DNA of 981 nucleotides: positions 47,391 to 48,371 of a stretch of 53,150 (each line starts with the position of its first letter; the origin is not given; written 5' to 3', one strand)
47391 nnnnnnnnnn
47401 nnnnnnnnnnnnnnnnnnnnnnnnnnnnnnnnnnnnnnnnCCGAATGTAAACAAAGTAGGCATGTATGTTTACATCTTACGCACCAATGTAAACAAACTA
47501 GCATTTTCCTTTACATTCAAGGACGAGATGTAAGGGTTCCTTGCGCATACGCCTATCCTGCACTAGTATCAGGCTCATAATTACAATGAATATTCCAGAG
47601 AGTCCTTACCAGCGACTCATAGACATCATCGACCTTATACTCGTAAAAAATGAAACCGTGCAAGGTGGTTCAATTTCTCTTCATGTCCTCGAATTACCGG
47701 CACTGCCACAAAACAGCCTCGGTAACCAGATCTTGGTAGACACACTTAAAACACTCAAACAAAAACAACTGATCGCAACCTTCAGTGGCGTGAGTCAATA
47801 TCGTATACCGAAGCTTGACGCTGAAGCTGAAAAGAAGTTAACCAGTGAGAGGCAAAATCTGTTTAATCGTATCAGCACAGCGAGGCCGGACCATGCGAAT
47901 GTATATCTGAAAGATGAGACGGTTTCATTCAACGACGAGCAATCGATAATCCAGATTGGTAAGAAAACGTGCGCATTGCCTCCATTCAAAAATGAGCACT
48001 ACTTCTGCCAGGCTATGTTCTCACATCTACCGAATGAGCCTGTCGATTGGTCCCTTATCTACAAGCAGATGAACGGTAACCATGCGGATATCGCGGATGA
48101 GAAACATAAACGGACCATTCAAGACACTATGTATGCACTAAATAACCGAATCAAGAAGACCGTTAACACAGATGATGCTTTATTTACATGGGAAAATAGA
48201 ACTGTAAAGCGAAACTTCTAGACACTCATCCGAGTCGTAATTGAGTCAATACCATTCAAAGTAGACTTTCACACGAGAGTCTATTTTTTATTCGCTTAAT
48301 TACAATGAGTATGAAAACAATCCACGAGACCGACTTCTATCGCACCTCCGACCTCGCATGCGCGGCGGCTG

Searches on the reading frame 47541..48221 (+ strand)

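Call 52: search_protein_families(library=padloc, proteins=[window:47541-48221:+], max_evalue=0.01)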
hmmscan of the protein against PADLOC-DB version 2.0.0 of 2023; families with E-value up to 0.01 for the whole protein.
window:47541-48221:+ (226 aa): 1 family
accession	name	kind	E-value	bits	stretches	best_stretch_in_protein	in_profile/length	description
PDLC00759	Effector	-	0.0094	12.5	0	49-129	46-125/506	PN-superfamily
